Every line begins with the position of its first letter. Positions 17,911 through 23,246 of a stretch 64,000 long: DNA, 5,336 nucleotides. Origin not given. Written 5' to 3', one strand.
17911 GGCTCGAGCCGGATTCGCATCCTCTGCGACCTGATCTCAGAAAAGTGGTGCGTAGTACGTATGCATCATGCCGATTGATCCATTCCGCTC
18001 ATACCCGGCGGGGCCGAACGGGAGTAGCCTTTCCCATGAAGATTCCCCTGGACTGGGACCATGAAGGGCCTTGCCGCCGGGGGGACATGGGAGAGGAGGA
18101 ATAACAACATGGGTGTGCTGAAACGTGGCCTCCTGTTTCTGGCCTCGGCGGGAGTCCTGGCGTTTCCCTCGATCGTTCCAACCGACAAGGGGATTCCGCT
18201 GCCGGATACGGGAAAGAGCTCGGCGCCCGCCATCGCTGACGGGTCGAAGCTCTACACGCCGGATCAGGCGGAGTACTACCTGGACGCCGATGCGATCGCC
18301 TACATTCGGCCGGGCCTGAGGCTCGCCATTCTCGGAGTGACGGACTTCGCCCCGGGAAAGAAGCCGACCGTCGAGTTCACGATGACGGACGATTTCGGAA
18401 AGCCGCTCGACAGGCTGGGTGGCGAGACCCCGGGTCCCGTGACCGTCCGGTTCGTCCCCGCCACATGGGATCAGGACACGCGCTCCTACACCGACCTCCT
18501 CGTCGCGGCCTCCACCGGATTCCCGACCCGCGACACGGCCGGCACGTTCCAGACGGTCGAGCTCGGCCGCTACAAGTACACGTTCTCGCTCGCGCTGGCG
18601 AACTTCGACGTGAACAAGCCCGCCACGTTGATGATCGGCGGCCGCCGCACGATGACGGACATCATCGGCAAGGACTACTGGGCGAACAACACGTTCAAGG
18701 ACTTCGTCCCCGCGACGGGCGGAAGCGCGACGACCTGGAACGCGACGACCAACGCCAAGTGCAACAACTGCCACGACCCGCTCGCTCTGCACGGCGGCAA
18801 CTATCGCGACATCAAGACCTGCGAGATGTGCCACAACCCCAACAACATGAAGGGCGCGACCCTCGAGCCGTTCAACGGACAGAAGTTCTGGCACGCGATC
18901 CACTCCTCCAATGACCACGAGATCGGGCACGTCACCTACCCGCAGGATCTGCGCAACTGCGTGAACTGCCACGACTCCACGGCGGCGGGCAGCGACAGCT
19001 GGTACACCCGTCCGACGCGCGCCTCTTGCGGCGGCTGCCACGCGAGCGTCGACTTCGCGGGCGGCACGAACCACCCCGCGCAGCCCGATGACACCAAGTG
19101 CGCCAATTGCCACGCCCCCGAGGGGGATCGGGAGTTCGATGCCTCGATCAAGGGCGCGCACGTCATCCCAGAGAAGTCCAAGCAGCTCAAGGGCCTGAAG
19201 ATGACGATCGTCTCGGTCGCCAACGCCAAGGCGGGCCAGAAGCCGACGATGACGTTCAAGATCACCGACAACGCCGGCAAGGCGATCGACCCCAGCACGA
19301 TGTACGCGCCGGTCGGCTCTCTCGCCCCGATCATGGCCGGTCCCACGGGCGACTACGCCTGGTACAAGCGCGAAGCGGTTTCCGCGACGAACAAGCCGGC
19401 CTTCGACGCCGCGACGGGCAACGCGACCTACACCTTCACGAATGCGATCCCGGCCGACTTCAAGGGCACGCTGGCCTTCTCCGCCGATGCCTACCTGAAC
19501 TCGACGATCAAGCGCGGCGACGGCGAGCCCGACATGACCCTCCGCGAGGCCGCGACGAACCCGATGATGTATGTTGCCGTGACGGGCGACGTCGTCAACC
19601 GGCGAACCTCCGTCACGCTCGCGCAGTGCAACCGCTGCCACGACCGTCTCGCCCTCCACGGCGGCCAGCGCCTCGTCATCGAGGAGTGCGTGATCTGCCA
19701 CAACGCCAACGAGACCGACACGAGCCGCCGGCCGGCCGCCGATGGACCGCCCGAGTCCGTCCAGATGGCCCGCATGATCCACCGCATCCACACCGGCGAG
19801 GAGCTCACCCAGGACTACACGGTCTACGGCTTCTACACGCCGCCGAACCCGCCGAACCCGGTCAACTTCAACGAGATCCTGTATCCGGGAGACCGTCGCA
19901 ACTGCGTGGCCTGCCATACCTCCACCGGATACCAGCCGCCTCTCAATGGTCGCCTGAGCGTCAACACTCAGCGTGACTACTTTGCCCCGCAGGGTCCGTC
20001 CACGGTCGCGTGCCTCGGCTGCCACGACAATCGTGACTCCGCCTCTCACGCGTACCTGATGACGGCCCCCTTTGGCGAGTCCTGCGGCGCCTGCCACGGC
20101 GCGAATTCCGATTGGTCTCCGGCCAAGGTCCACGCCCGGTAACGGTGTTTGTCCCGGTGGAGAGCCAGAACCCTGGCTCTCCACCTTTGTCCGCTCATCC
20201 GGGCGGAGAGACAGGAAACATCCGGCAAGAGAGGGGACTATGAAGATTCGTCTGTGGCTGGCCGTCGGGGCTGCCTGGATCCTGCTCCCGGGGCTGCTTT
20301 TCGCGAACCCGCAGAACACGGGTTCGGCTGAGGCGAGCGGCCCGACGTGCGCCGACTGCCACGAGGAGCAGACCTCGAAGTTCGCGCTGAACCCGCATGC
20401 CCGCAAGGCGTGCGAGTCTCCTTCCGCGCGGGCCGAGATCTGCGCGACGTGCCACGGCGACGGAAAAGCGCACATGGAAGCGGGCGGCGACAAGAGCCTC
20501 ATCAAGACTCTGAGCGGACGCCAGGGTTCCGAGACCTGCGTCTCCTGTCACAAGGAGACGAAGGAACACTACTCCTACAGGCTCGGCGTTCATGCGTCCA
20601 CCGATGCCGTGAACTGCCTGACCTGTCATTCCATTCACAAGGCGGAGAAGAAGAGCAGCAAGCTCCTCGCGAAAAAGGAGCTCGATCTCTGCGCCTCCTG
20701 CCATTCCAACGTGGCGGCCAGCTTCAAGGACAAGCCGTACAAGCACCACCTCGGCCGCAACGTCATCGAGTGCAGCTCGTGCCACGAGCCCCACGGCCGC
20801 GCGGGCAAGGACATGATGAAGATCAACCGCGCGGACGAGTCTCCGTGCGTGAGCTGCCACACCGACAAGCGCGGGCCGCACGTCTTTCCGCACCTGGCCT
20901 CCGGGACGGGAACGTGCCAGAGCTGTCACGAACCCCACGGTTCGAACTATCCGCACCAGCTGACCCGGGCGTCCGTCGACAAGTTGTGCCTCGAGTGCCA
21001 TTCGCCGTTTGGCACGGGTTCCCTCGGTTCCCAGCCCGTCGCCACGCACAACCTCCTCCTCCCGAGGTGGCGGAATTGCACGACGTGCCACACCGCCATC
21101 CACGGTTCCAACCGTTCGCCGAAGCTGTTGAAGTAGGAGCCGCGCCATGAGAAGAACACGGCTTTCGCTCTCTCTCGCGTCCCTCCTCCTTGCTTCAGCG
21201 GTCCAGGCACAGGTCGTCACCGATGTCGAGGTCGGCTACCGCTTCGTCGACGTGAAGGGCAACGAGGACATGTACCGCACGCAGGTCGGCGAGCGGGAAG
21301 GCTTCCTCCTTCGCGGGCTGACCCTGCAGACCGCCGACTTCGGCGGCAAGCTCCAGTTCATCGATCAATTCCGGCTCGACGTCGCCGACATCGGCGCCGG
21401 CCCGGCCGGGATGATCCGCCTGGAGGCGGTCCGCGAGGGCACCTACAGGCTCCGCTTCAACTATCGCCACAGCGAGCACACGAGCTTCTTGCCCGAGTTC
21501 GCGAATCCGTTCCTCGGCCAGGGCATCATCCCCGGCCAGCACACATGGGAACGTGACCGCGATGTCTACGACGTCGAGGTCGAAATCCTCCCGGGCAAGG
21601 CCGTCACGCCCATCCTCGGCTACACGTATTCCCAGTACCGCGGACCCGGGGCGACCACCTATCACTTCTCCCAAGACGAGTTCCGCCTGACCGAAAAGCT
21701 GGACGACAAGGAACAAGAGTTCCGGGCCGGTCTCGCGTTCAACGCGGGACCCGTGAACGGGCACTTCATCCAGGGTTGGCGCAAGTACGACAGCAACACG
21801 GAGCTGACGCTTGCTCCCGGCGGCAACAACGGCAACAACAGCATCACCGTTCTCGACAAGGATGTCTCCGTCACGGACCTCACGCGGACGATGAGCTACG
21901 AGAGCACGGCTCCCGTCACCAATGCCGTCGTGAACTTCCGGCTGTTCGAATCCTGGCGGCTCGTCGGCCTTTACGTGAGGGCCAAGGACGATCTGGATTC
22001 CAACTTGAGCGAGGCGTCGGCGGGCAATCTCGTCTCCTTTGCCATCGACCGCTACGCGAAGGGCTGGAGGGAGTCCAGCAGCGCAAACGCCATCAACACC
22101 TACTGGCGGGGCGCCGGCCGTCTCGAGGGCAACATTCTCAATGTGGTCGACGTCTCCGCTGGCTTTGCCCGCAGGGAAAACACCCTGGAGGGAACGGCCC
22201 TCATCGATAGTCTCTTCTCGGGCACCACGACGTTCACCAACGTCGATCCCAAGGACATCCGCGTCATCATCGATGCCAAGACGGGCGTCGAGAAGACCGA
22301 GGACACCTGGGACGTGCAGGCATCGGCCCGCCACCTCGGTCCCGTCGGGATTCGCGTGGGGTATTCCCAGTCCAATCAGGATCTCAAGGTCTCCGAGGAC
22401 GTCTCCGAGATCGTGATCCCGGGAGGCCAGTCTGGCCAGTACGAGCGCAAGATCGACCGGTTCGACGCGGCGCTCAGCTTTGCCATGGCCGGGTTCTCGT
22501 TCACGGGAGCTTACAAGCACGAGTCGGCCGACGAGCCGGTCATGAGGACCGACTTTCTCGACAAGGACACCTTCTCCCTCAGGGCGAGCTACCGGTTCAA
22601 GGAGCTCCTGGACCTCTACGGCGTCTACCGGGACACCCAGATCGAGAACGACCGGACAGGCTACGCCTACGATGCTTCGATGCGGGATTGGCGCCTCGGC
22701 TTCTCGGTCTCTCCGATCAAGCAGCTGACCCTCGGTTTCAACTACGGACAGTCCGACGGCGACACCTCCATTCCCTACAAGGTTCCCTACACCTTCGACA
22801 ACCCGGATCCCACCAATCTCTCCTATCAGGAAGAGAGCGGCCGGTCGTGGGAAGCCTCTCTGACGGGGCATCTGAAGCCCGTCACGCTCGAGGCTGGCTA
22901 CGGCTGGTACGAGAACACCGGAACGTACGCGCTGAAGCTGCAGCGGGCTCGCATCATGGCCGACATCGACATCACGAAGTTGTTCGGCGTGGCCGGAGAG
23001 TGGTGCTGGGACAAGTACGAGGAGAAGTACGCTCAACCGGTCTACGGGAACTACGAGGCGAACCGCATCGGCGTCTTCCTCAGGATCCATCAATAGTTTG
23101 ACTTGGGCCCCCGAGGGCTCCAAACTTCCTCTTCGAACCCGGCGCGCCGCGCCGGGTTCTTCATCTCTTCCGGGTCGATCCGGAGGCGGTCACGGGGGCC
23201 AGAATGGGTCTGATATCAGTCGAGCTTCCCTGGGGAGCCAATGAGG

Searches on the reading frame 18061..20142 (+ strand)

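Call 7: search_protein_families(library=pfam, proteins=[window:18061-20142:+], max_evalue=0.001)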
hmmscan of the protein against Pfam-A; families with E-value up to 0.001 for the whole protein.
window:18061-20142:+ (693 aa): 5 families
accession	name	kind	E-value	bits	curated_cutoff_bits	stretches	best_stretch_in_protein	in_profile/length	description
PF22113.1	Mtrc-MtrF_II-IV_dom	-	1.6e-40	138.9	30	2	515-691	1-175/176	Outer membrane cytochrome MtrC/MtrF-like, domains II/IV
PF14522.11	Cytochrome_C7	-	4.3e-11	42.9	24.8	0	292-351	7-66/67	Cytochrome c7 and related cytochrome c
PF02085.21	Cytochrom_CIII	-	3.1e-10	40.8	22.9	1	230-327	29-101/101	Class III cytochrome C family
PF09699.15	Paired_CXXCH_1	-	7.4e-08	32.4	20.6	0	299-330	8-39/41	Doubled CXXCH motif (Paired_CXXCH_1)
PF14537.11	Cytochrom_c3_2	-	1.6e-06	28.9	25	0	522-556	8-42/79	Cytochrome c3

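Call 49: search_protein_families(library=ncbifam, proteins=[window:18061-20142:+], max_evalue=0.00001)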
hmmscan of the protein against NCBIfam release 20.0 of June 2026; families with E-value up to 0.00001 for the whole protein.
window:18061-20142:+ (693 aa): 3 families
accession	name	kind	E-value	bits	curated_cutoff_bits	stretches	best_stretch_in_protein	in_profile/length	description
TIGR03507.1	decahem_SO1788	subfamily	2.5e-109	366.6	209.3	1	101-691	7-672/672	OmcA/MtrC family decaheme c-type cytochrome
NF045713.1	CxxCH_16_HmcA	equivalog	5.6e-10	38.4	400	1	220-355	100-237/541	sulfate respiration complex hexadecaheme cytochrome HmcA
TIGR03508.1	decahem_SO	subfamily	2.2e-07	30.6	192.2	0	227-357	30-156/258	DmsE family decaheme c-type cytochrome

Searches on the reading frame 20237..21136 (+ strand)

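Call 7: search_protein_families(library=pfam, proteins=[window:20237-21136:+], max_evalue=0.001)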
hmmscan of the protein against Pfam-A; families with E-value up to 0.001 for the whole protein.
window:20237-21136:+ (299 aa): 7 families
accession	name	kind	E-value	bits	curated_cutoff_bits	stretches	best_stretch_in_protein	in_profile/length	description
PF09699.15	Paired_CXXCH_1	-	1.7e-30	104.9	20.6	3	223-257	5-38/41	Doubled CXXCH motif (Paired_CXXCH_1)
PF14522.11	Cytochrome_C7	-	2.3e-13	50.2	24.8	2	169-232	6-67/67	Cytochrome c7 and related cytochrome c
PF14537.11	Cytochrom_c3_2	-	1.1e-12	48.6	25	1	123-209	5-79/79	Cytochrome c3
PF22113.1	Mtrc-MtrF_II-IV_dom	-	4.4e-10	39.8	30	1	28-111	74-169/176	Outer membrane cytochrome MtrC/MtrF-like, domains II/IV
PF22678.1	Cytochrom_c_NrfB-like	-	8.4e-09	36.2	27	1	69-155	1-89/89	Cytochrome c-type protein NrfB-like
PF02085.21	Cytochrom_CIII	-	1.2e-08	35.6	22.9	0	212-293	18-90/101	Class III cytochrome C family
PF03264.19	Cytochrom_NNT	-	0.00077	19.7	24.1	0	148-199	35-88/174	NapC/NirT cytochrome c family, N-terminal region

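Call 49: search_protein_families(library=ncbifam, proteins=[window:20237-21136:+], max_evalue=0.00001)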
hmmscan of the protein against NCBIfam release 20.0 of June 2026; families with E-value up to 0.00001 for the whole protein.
window:20237-21136:+ (299 aa): 6 families
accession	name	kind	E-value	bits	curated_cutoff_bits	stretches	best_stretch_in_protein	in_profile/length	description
TIGR03508.1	decahem_SO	subfamily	3.9e-56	190.4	192.2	1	37-294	4-257/258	DmsE family decaheme c-type cytochrome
NF041028.1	decahem_GSU2203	exception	5.1e-40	137.6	325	1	36-292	37-302/317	GSU2203 family decaheme c-type cytochrome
TIGR01905.1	paired_CXXCH_1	subfamily_domain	2.1e-23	81.9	25.2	2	220-256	2-37/41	doubled CXXCH domain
NF008659.0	PRK11659.1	equivalog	1.1e-12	48.1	184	1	37-169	48-180/188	cytochrome c nitrite reductase pentaheme subunit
TIGR03146.1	cyt_nit_nrfB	equivalog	3.9e-11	43.4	166.6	1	37-159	13-144/145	cytochrome c nitrite reductase pentaheme subunit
TIGR03153.1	cytochr_NrfH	equivalog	2.5e-06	27.6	134.2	0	96-135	26-63/138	cytochrome c nitrite reductase small subunit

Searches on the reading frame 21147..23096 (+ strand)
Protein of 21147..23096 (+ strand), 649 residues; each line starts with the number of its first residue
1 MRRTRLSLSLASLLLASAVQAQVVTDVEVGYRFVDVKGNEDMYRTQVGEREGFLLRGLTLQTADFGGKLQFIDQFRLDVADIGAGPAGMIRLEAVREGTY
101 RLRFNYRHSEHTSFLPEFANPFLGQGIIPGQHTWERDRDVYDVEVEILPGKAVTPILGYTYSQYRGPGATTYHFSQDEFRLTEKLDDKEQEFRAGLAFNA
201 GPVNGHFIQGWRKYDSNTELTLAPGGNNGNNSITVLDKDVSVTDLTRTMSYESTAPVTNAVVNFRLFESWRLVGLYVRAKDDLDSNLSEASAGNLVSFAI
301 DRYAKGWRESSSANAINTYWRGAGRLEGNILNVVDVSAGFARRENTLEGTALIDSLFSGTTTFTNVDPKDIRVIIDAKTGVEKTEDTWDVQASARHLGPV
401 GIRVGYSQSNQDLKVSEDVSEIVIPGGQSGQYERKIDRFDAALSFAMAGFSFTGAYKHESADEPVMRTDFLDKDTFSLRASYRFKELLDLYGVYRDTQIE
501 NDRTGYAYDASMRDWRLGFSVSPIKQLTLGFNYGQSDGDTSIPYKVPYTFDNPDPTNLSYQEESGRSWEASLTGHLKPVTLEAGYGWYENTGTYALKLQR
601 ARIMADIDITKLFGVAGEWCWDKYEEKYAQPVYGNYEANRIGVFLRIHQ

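Call 7: search_protein_families(library=pfam, proteins=[window:21147-23096:+], max_evalue=0.001)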
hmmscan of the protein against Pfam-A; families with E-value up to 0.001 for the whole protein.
window:21147-23096:+ (649 aa): 1 family
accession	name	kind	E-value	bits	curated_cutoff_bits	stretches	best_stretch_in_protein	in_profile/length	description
PF13609.12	Porin_4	-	4.9e-08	33.6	27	1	444-592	149-275/310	Gram-negative porin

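Call 49: search_protein_families(library=ncbifam, proteins=[window:21147-23096:+], max_evalue=0.00001)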
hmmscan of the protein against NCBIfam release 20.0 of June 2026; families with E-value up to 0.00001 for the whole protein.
window:21147-23096:+ (649 aa): 0 families
